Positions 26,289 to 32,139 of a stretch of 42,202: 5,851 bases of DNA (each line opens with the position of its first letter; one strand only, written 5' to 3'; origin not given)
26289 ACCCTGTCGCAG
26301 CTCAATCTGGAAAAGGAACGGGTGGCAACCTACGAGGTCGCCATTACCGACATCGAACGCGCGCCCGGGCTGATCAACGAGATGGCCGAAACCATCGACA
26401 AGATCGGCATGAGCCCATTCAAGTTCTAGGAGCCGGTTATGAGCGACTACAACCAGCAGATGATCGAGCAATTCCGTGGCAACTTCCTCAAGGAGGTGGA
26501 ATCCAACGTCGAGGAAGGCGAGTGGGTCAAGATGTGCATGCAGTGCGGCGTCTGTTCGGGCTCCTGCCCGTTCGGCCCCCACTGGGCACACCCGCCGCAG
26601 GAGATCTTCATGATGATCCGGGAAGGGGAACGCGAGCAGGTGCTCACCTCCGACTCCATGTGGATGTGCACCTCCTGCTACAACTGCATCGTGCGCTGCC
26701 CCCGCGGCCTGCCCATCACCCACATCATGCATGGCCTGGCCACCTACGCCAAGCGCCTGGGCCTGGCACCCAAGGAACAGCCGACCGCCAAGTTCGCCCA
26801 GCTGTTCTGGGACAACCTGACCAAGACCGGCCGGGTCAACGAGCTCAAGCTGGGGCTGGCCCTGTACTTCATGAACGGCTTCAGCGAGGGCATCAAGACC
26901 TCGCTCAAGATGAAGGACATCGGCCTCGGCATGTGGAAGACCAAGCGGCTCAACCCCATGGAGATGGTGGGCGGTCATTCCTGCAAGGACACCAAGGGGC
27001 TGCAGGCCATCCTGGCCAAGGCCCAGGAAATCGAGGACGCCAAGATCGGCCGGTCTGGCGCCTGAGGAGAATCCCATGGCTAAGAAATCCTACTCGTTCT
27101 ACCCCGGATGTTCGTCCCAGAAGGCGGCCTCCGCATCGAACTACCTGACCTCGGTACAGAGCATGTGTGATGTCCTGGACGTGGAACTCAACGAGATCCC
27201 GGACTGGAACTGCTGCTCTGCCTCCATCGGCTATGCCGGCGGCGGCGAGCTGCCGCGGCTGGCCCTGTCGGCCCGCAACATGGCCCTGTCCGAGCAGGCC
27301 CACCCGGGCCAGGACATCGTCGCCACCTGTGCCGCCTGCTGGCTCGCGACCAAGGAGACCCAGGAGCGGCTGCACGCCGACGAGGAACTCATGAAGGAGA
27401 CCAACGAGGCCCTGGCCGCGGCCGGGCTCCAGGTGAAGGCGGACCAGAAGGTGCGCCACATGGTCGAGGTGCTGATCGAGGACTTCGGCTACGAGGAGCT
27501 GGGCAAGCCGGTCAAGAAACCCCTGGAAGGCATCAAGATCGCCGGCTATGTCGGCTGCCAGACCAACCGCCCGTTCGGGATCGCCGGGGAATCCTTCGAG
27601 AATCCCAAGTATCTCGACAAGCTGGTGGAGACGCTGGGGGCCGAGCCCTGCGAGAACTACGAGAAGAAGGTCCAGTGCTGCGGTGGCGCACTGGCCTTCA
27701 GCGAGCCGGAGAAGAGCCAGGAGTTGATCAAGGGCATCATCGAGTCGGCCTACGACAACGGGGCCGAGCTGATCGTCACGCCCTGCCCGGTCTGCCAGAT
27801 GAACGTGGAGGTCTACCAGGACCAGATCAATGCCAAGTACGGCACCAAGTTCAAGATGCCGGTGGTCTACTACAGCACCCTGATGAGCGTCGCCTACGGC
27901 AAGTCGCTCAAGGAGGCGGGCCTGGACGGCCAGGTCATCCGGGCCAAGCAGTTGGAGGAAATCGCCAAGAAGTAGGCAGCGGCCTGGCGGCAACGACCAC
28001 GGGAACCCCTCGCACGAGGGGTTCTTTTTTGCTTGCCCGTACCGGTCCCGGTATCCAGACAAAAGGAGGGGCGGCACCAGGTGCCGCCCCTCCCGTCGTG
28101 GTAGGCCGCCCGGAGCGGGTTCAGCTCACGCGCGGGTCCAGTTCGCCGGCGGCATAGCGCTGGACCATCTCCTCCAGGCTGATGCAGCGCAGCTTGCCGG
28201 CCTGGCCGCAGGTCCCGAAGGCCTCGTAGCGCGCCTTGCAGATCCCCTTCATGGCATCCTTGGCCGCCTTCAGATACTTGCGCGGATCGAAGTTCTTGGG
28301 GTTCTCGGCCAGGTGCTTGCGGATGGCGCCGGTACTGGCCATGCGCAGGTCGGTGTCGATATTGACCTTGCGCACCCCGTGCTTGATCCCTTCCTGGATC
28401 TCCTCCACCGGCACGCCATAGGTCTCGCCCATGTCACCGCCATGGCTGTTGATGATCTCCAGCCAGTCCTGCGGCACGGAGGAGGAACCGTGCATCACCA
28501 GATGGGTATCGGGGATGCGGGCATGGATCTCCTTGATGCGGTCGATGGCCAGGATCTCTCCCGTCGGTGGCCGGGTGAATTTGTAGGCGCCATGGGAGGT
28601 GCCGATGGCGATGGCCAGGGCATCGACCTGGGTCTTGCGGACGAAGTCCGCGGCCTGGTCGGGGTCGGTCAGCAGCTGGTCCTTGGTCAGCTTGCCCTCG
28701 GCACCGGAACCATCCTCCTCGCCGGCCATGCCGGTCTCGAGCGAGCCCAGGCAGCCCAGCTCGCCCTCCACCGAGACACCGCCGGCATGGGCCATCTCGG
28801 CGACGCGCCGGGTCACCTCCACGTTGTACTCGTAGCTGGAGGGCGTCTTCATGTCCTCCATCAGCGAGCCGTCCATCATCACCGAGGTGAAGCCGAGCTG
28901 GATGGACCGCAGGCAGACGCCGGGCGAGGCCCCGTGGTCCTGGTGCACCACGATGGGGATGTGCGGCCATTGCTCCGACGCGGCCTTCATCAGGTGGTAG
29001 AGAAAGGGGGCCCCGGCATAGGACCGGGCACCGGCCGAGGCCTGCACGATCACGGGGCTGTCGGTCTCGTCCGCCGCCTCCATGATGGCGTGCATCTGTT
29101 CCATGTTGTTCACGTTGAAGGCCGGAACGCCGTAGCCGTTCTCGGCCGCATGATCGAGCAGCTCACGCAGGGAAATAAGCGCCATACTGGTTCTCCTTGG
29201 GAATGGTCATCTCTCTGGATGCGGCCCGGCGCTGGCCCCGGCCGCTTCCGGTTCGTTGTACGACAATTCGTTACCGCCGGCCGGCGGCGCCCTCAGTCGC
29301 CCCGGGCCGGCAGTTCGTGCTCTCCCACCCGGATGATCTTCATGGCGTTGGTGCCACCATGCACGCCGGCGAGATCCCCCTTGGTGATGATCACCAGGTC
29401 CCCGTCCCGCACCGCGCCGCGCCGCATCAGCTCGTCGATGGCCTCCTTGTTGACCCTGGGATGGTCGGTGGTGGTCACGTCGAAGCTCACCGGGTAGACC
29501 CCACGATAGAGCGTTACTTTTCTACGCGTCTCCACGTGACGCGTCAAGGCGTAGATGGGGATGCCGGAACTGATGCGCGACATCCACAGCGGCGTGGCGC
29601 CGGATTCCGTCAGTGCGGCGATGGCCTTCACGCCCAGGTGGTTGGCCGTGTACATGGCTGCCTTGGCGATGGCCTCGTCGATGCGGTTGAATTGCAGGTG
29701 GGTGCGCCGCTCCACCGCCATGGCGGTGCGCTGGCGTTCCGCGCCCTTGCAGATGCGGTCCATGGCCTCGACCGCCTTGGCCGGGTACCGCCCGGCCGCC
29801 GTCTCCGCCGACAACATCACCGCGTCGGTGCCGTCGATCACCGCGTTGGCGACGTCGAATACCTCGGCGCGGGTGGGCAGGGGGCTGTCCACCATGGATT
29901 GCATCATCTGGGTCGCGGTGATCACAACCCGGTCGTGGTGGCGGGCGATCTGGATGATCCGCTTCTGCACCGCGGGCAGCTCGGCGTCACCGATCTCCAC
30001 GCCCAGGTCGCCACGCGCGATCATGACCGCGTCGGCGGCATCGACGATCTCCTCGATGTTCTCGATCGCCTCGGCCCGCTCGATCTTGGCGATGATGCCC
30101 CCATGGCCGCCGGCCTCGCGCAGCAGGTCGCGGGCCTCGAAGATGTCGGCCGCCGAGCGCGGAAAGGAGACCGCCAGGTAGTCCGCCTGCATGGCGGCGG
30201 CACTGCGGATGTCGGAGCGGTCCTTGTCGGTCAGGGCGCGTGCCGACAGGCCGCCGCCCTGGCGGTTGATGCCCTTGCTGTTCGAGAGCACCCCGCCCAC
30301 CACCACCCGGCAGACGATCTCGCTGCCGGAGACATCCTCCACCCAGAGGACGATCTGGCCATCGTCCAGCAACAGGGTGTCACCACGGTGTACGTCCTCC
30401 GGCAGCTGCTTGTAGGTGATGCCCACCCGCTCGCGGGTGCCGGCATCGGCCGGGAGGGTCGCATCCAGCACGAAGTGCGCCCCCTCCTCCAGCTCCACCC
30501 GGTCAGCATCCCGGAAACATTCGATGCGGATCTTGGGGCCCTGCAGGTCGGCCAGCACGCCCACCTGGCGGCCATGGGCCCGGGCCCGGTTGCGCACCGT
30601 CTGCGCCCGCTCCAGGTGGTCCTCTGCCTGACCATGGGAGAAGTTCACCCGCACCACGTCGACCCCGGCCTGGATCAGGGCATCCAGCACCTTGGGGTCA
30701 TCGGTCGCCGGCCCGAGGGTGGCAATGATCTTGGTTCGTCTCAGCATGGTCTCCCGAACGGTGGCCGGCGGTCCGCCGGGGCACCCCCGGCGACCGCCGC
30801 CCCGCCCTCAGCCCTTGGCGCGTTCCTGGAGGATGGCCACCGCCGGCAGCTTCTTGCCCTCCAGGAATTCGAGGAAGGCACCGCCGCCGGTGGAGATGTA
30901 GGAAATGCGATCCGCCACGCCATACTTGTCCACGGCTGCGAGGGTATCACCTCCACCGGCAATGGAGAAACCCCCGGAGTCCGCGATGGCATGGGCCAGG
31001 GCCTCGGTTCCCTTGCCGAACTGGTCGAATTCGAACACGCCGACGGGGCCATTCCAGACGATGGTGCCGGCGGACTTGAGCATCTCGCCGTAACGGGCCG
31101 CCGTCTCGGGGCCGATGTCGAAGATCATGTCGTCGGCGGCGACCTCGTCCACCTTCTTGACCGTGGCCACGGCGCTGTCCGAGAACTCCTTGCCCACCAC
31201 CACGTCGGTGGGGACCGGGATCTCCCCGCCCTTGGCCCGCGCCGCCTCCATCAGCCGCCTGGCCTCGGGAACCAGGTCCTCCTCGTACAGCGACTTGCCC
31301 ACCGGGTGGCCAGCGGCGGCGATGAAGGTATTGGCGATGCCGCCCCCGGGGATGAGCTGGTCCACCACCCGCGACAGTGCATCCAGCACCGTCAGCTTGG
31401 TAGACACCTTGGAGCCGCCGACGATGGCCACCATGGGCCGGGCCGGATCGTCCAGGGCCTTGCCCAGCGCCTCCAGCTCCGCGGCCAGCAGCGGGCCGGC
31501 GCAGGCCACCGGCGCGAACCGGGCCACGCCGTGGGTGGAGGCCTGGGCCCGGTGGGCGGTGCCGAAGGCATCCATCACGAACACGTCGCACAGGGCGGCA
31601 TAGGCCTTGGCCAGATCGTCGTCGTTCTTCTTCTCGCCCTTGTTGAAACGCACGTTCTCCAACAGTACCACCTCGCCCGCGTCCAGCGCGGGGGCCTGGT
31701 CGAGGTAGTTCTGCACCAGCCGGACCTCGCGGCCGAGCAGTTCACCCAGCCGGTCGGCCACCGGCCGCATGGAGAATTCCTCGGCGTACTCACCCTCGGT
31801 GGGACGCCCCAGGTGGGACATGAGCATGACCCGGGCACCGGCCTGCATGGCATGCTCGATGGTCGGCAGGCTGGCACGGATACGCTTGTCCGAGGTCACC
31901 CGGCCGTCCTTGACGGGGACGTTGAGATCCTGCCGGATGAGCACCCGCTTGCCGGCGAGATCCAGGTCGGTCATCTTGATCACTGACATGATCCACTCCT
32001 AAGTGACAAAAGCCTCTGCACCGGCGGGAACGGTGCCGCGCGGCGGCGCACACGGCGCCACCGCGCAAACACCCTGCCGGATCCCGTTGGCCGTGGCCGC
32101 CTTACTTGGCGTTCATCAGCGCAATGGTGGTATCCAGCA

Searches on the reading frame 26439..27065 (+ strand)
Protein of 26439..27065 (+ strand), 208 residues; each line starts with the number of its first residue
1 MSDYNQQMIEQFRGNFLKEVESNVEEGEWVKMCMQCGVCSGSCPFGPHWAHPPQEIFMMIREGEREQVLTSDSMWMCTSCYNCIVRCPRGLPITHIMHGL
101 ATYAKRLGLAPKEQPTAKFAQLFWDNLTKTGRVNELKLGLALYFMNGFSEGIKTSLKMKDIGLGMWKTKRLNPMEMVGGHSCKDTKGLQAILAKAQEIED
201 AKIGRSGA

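Call 11: search_protein_families(library=pfam, proteins=[window:26439-27065:+], max_evalue=0.00001)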
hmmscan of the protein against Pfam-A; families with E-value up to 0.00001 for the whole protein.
window:26439-27065:+ (208 aa): 4 families
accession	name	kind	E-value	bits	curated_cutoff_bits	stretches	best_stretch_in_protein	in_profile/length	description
PF13183.11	Fer4_8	-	8.4e-12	45.9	27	1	30-91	2-68/68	4Fe-4S dicluster domain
PF13534.11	Fer4_17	-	3.2e-08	34.4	22.2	1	33-91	2-60/61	4Fe-4S dicluster domain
PF13187.11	Fer4_9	-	1.1e-07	32.2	27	1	32-90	1-50/52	4Fe-4S dicluster domain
PF13237.11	Fer4_10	-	2e-06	28.1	25.5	1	32-88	8-53/53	4Fe-4S dicluster domain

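Call 86: search_protein_families(library=ncbifam, proteins=[window:26439-27065:+], max_evalue=0.00001)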
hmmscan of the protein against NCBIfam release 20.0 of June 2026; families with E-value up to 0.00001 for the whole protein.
window:26439-27065:+ (208 aa): 8 families
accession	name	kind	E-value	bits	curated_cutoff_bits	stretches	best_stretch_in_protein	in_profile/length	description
TIGR03290.1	CoB_CoM_SS_C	equivalog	4.9e-24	84.9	160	1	30-113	1-84/144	CoB--CoM heterodisulfide reductase subunit C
NF042952.1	MFR_FeS_SdhB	equivalog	6.5e-15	54.9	600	1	71-197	198-316/320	8-methylmenaquinol:fumarate reductase iron-sulfur subunit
NF041779.1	hetero_SS_HdrC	equivalog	6e-14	52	350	1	30-96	30-95/198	ferredoxin:CoB-CoM heterodisulfide reductase subunit HdrC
NF038018.1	qmoC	equivalog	1.1e-13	51.4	300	1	16-101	5-88/360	quinone-interacting membrane-bound oxidoreductase complex subunit QmoC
NF041890.1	hdrC_Methbact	equivalog_domain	1.6e-12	47.4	270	1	13-93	13-90/192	ferredoxin:CoB-CoM heterodisulfide reductase subunit HdrC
NF009226.0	PRK12576.1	equivalog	1.3e-07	31.3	344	1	31-143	154-277/317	succinate dehydrogenase/fumarate reductase iron-sulfur subunit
NF008369.0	PRK11168.1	equivalog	2e-06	27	278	1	30-97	10-80/401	anaerobic glycerol-3-phosphate dehydrogenase subunit C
TIGR00314.1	cdhA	equivalog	2.5e-06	25.6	781.3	1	9-98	377-460/784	CO dehydrogenase/acetyl-CoA synthase complex subunit alpha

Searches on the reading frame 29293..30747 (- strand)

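Call 11: search_protein_families(library=pfam, proteins=[window:29293-30747:-], max_evalue=0.00001)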
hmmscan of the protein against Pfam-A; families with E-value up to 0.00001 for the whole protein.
window:29293-30747:- (484 aa): 2 families
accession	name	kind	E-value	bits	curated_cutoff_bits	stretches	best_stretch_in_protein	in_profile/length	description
PF00224.27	PK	-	3.3e-113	378.5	30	1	3-326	2-328/328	Pyruvate kinase, barrel domain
PF02887.21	PK_C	-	8.6e-36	123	28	1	358-472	1-114/114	Pyruvate kinase, alpha/beta domain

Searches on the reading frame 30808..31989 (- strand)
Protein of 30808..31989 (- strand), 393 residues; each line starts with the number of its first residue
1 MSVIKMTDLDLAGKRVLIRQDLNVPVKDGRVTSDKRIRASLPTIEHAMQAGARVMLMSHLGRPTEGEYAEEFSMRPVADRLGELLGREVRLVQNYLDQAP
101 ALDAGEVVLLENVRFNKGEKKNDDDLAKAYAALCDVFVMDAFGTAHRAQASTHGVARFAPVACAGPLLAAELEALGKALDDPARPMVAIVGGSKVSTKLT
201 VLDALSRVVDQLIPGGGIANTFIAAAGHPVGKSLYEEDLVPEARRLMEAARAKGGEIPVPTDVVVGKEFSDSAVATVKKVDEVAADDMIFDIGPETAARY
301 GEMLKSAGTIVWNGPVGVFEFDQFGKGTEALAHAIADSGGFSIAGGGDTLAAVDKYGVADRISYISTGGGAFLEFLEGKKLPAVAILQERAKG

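Call 11: search_protein_families(library=pfam, proteins=[window:30808-31989:-], max_evalue=0.00001)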
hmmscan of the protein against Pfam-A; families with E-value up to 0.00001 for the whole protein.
window:30808-31989:- (393 aa): 1 family
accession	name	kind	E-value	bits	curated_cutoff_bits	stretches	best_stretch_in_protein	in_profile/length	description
PF00162.24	PGK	-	1.5e-150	501.9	27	1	6-379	1-379/379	Phosphoglycerate kinase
